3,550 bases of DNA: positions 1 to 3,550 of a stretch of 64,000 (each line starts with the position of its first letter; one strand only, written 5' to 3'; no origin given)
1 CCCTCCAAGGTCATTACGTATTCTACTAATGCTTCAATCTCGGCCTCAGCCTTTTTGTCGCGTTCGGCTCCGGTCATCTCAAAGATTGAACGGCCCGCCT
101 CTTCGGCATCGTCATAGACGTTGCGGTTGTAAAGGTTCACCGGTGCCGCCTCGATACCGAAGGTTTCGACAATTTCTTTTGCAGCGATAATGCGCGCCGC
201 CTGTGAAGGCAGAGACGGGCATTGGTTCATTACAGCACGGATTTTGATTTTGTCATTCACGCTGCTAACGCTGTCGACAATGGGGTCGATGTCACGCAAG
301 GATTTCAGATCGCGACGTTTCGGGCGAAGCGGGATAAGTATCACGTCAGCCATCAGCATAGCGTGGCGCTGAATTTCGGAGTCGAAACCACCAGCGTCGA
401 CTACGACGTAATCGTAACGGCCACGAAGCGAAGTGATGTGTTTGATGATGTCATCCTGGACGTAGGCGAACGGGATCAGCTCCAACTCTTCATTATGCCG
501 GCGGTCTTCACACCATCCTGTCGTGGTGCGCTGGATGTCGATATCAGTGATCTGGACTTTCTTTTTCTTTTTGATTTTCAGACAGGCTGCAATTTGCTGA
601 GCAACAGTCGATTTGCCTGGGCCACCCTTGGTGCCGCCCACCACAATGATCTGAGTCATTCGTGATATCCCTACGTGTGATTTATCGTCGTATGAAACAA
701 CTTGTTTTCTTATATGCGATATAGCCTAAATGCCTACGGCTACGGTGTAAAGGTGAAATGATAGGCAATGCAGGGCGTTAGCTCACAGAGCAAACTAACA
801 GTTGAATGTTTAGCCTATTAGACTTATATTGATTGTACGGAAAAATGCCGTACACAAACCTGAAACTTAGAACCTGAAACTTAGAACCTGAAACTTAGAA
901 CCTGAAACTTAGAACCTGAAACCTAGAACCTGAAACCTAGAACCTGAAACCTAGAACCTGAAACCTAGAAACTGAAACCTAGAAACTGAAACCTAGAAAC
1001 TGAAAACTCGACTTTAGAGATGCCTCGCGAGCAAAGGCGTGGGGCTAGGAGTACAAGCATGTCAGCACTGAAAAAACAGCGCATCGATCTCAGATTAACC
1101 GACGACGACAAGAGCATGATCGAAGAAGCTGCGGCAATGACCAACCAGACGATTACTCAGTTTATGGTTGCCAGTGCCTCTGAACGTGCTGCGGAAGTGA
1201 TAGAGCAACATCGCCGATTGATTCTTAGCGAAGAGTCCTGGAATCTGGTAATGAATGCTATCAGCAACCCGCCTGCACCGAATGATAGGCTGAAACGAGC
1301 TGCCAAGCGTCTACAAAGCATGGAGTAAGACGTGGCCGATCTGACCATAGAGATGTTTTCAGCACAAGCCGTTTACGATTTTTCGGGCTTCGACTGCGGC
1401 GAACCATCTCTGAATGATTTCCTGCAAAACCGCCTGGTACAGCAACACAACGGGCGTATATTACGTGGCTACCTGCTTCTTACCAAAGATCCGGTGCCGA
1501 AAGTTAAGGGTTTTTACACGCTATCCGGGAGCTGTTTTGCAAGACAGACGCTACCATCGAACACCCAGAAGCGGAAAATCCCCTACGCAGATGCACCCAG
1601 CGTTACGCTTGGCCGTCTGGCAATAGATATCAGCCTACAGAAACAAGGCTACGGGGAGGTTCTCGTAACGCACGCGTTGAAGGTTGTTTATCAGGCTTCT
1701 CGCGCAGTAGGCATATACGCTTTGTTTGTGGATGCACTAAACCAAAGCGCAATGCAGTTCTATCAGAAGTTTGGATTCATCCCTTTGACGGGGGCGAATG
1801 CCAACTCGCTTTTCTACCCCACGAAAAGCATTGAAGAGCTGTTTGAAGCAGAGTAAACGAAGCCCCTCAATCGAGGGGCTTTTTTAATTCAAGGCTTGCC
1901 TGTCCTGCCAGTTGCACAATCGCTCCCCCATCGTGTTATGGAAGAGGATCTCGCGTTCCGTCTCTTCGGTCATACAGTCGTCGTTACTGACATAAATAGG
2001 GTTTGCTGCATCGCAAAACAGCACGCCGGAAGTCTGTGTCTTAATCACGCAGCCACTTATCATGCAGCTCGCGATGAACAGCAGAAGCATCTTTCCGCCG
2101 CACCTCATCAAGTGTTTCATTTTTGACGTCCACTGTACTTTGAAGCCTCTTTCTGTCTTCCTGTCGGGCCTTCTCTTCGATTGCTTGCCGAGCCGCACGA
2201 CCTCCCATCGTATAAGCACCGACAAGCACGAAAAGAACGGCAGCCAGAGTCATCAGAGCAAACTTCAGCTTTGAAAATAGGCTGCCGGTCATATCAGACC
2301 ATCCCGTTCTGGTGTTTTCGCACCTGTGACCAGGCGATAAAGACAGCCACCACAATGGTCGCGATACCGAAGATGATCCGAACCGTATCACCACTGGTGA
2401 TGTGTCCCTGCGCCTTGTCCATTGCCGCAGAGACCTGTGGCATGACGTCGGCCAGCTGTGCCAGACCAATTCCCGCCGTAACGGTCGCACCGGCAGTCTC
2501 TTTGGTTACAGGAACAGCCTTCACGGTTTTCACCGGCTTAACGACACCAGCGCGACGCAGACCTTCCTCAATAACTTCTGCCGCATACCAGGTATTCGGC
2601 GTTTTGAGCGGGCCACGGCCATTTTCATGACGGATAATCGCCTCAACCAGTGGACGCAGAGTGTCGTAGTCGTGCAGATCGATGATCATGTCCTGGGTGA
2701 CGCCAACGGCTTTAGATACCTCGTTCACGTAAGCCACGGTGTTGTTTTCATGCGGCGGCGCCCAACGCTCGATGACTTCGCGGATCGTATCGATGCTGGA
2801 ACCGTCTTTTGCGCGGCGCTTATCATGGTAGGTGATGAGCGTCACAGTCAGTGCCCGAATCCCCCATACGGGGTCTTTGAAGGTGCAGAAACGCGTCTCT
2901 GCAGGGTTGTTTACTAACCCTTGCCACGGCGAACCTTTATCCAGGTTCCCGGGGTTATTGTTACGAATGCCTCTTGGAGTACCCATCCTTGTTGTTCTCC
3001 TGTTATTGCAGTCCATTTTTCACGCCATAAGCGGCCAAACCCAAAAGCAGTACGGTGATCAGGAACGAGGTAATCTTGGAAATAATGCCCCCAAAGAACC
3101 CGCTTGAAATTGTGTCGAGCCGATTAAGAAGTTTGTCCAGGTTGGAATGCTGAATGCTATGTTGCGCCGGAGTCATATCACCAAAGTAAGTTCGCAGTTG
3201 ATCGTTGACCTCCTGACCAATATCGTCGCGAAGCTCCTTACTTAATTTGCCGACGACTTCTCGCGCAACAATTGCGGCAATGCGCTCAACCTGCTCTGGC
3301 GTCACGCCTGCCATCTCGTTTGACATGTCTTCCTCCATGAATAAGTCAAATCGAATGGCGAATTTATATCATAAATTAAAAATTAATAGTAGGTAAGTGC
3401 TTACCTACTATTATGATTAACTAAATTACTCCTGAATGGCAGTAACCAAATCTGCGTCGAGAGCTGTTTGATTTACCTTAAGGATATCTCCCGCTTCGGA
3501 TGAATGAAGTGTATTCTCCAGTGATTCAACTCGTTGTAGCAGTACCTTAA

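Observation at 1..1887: Plasmid-type maintenance corner (ParA, 14-bp iteron array, TacAT-like toxin-antitoxin) abutting the phage lysis cassette: a phage-plasmid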

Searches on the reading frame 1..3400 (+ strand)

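Call 8: search_protein_families(library=pfam, proteins=[L001:7994-8659:-, L001:7632-7988:-, L002:5625-5915:-, L002:6804-7505:-, L002:7538-7960:-], max_evalue=0.01)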
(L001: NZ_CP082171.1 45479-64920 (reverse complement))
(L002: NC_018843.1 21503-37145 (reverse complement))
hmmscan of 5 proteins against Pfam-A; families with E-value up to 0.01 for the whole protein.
L001:7994-8659:- (221 aa): 5 families
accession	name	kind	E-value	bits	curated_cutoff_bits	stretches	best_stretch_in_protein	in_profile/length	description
PF13614.12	AAA_31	-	7.5e-16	59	27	2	3-56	2-54/177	AAA domain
PF09140.17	MipZ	-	8.9e-14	51.9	20.7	1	4-128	2-146/262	ATPase MipZ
PF01656.29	CbiA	-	4.8e-08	33.4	25.4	1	5-144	1-80/125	CobQ/CobB/MinD/ParA nucleotide binding domain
PF10609.15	ParA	-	8.5e-08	32.4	27.1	1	2-43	3-43/246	NUBPL iron-transfer P-loop NTPase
PF07015.17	VirC1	-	5e-07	29.7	24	1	3-189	2-189/231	VirC1 protein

L001:7632-7988:- (118 aa): 0 families

L002:5625-5915:- (96 aa): 0 families

L002:6804-7505:- (233 aa): 0 families

L002:7538-7960:- (140 aa): 0 families

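Call 9: search_protein_families(library=ncbifam, proteins=[L001:7994-8659:-, L001:7632-7988:-, L002:5625-5915:-], max_evalue=0.01)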
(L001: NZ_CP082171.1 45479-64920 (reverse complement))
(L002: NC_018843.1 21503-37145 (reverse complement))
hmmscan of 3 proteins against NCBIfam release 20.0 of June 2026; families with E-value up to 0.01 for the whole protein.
L001:7994-8659:- (221 aa): 9 families
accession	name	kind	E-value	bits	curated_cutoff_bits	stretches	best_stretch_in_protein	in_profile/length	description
NF041546.1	ParA_partition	equivalog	1e-35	123.1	180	1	4-213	1-202/203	ParA family partition ATPase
TIGR01968.1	minD_bact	equivalog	2.2e-09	37.1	212.9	2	68-174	98-200/261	septum site-determining protein MinD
NF010423.0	PRK13849.1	equivalog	1.5e-06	27.8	313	1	3-190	2-190/231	conjugal transfer ATPase VirC1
TIGR03371.1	cellulose_yhjQ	equivalog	1.4e-05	24.7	157.85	1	3-43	2-41/246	cellulose biosynthesis protein BcsQ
NF041136.1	MrpORP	equivalog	1.7e-05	24.2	450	1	4-43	7-45/365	iron-sulfur cluster carrier protein MrpORP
NF008079.0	PRK10818.1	equivalog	7.1e-05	22.3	508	1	1-43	1-42/270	septum site-determining protein MinD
NF041283.1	PrgP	equivalog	0.001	18.4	400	0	1-50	1-50/297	ParA superfamily DNA segregation protein PrgP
NF008669.0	PRK11670.1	equivalog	0.0063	15.4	348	0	3-43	108-147/369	iron-sulfur cluster carrier protein ApbC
TIGR01287.1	nifH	equivalog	0.0067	15.8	394.35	0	10-52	7-48/275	nitrogenase iron protein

L001:7632-7988:- (118 aa): 1 family
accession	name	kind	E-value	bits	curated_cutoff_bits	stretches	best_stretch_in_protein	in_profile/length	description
NF053762.1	aCcr1_fam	equivalog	0.00021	21.1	60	1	53-78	10-35/38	aCcr1 family cell cycle regulator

L002:5625-5915:- (96 aa): 2 families
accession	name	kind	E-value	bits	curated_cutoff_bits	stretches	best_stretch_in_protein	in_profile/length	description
NF053762.1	aCcr1_fam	equivalog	0.00013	21.8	60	1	31-56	10-35/38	aCcr1 family cell cycle regulator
NF004207.0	PRK05657.1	equivalog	0.0076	15.6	394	1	43-87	186-230/329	RNA polymerase sigma factor RpoS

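Call 49: search_solved_structures(query=A1, max_evalue=10, show_alignments=3)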
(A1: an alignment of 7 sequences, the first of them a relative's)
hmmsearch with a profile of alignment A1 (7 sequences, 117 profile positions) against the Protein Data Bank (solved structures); distinct sequences matched with E-value up to 10: 5.
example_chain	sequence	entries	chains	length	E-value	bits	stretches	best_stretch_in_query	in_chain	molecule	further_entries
7jil_E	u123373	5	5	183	0.51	13.6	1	34-101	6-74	50S ribosomal protein L5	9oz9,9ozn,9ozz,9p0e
1xbw_A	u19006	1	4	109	0.53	13.5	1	43-95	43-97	hypothetical protein isdG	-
2zdo_A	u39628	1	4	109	0.55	13.5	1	43-95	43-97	Heme-degrading monooxygenase isdG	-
4d49_A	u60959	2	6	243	1.8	11.9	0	69-115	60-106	ARMADILLO REPEAT PROTEIN ARM00027 | YIII(Dq.V1)4CPAF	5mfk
5mfi_A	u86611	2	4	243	5.2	10.4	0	69-109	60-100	YIII(Dq.V2)4CqI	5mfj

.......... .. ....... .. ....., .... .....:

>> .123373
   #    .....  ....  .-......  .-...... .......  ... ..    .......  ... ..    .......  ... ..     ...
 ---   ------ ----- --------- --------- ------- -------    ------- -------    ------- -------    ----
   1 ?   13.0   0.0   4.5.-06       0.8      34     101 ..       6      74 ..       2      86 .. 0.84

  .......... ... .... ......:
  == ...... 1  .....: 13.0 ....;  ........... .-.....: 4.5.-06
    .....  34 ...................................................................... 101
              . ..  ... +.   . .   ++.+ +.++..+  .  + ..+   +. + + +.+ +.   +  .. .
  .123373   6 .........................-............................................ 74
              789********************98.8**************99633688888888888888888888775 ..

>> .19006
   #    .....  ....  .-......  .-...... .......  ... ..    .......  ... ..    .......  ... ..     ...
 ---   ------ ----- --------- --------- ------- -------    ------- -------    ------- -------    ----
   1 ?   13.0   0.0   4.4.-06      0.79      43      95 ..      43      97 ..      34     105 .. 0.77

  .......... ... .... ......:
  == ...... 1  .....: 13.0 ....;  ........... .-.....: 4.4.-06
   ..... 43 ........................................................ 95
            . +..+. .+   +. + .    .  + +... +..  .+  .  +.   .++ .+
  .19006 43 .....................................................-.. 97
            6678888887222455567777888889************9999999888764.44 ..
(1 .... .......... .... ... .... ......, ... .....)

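Call 50: search_solved_structures(query=L001:7994-8659:-, max_evalue=0.00001)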
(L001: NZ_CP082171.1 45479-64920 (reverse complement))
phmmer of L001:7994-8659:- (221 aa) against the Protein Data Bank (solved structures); distinct sequences matched with E-value up to 0.00001: 9.
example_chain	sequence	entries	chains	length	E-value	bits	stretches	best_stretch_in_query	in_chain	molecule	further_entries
4dzz_A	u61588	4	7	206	4.3e-12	49.3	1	8-215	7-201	Plasmid partitioning protein ParF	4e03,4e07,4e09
5u1g_D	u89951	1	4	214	4.5e-12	49.2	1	8-215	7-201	ParA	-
2xj4_A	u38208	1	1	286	1e-09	41.5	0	2-61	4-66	MIPZ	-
2xit_A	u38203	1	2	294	1.1e-09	41.5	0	2-61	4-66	MIPZ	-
2xj9_A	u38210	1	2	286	1.1e-08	38.1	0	2-61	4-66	MIPZ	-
6iub_A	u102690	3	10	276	9.3e-07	31.8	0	1-56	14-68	SpoOJ regulator (Soj)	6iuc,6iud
3k9g_A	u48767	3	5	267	3.2e-06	30.1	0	3-53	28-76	PF-32 protein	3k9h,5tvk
4v03_A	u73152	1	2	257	4.7e-06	29.5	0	79-172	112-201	SITE-DETERMINING PROTEIN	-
8jmj_A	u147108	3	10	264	8.7e-06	28.7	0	1-55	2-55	SpoOJ regulator (Soj)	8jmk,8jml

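Call 62: search_protein_families(library=padloc, proteins=[L002:6804-7505:-, L002:7538-7960:-, L007:2479-3036:+, L001:7632-7988:-, L001:6852-7586:-], max_evalue=0.001)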
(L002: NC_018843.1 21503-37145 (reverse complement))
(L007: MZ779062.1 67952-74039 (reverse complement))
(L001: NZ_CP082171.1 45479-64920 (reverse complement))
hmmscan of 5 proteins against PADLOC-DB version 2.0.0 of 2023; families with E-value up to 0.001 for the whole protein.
L002:6804-7505:- (233 aa): 0 families

L002:7538-7960:- (140 aa): 0 families

L007:2479-3036:+ (185 aa): 0 families

L001:7632-7988:- (118 aa): 0 families

L001:6852-7586:- (244 aa): 4 families
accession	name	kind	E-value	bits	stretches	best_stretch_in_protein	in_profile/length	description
PDLC04990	PDC-S31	-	6.5e-37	125.7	1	2-235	9-255/259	-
PDLC04994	PDC-S31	-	2.8e-35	120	1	2-223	19-255/273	-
PDLC04991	PDC-S31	-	1.2e-23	81.9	1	83-224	54-188/208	-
PDLC04992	PDC-S31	-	4.4e-07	27.9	1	88-180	51-157/220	-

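Call 69: search_protein_families(library=phrogs, proteins=[L001:7994-8659:-, L001:7632-7988:-], max_evalue=0.001)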
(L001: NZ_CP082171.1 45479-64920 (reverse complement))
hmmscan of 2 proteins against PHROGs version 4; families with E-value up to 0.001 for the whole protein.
L001:7994-8659:- (221 aa): 1 family
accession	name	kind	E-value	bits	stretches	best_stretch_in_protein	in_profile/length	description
phrog_164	-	DNA, RNA and nucleotide metabolism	1.7e-50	173.5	1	1-218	223-472/500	ParA-like partition protein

L001:7632-7988:- (118 aa): 1 family
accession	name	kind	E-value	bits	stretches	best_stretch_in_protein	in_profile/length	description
phrog_5111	-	unknown function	5.3e-75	250.2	1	1-117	3-118/119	-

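Call 70: find_homologous_proteins(query=L001:7632-7988:-, max_evalue=0.001)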
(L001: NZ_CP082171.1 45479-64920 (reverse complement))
Query L001:7632-7988:- (118 aa): 29 proteins with E <= 0.001 among 44 candidates.
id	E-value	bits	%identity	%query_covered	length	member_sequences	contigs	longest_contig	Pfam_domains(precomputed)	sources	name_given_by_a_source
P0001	9.1e-67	240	99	99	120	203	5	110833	-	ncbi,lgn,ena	-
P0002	5.5e-66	237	99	98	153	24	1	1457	-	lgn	-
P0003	1.4e-60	220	96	99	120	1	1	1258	-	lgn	-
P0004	2.0e-59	216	92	99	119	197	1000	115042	-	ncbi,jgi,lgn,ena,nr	ncbi:hypothetical protein DKA26_15205 [Salmonella enterica subsp. enterica serovar Typhi]|nr:hypothe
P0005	3.0e-59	215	91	99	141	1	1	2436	-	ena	-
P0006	4.4e-59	215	91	99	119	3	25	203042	-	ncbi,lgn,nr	ncbi:hypothetical protein D1O82_01475 [Escherichia coli]|nr:hypothetical protein [Escherichia coli]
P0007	7.1e-59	214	90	100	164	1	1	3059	-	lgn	-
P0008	7.4e-59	214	91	99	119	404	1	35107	-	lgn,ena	-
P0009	2.0e-56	206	91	95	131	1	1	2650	-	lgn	-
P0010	6.1e-38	147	63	97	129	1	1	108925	-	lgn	-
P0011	2.1e-37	145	62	97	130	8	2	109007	-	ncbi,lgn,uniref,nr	ncbi:hypothetical protein [Cronobacter sp. JZ38]|uniref:hypothetical protein n=1 Tax=Cronobacter sp.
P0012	3.1e-37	145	61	97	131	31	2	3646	-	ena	-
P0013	7.1e-37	144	58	97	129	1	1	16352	-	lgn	-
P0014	8.9e-37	143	62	97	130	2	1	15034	-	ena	-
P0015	2.2e-36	142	60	97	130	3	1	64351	-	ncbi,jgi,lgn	-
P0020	2.9e-28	116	51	99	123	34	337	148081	-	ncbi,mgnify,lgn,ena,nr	ncbi:hypothetical protein D4N06_20555 [Klebsiella pneumoniae]|mgnify:CR=1 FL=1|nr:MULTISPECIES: hypo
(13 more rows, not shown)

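Call 73: find_encoding_contigs(protein=P0020, flank=3000, max_places=2)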
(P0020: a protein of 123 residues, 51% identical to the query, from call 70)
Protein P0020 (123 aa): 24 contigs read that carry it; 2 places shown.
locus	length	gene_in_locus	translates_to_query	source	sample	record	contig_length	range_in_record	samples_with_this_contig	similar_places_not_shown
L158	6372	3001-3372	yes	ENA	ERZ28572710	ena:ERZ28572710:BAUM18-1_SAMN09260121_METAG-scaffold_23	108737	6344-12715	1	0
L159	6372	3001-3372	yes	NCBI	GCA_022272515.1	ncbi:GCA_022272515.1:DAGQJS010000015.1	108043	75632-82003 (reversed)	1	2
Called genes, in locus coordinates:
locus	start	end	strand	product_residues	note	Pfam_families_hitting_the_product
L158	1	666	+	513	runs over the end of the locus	PF13884:Peptidase_S74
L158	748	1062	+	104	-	-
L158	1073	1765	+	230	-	-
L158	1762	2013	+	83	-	-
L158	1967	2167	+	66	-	-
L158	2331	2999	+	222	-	PF01656:CbiA, PF07015:VirC1 (weak), PF09140:MipZ, PF10609:ParA (weak), PF13614:AAA_31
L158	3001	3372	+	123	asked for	-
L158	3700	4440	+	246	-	-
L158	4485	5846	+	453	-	PF13481:AAA_25 (weak), PF03796:DnaB_C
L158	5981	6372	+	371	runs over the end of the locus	PF08275:DNAG_N (faint)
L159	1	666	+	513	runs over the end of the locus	PF13884:Peptidase_S74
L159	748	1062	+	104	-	-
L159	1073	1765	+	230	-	-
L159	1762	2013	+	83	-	-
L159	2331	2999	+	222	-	PF01656:CbiA, PF07015:VirC1 (weak), PF09140:MipZ, PF10609:ParA (weak), PF13614:AAA_31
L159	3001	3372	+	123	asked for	-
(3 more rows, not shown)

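Call 74: find_encoding_contigs(protein=P0011, flank=3000, max_places=2)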
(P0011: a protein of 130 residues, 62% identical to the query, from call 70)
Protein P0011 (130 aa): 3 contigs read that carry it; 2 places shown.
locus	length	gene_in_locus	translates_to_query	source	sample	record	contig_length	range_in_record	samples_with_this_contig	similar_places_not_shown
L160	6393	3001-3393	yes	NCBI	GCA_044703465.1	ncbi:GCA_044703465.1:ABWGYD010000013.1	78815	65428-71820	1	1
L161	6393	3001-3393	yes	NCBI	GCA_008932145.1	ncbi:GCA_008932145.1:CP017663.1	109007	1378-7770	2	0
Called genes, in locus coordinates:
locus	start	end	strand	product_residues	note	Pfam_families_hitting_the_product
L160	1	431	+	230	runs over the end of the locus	-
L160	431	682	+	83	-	-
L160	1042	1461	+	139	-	-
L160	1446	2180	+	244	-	-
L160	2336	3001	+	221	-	PF01656:CbiA (weak), PF09140:MipZ, PF13614:AAA_31 (weak)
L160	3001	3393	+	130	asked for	-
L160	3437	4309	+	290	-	-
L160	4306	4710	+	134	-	-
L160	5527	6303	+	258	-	-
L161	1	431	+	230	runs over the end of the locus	-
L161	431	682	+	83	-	-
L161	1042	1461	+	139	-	-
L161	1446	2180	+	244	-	-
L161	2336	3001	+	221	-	PF01656:CbiA (weak), PF09140:MipZ, PF13614:AAA_31 (weak)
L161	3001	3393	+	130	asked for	-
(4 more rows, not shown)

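Call 76: predict_structure(alignment_id=A3)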
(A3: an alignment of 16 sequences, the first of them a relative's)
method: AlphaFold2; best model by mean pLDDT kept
length: 120 residues; sequences in the alignment: 16
mean_pLDDT: 69.3   pTM: 0.40
mean pLDDT of the five models: 69.3, 68.2, 65.2, 64.7, 63.7
residues with pLDDT >= 90: 15; 70-90: 53; 50-70: 27; < 50: 25
segments of 3 or more residues with pLDDT < 50: 1-3, 5-25
pLDDT, mean of each block of 10 residues (from residue 1): 45 38 50 55 62 78 71 86 93 89 86 77
secondary structure, 60 per line:
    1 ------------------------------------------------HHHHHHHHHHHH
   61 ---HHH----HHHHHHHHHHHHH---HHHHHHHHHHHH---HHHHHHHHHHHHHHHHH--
elements in order: H49-60 H71-83 H87-98 H102-118
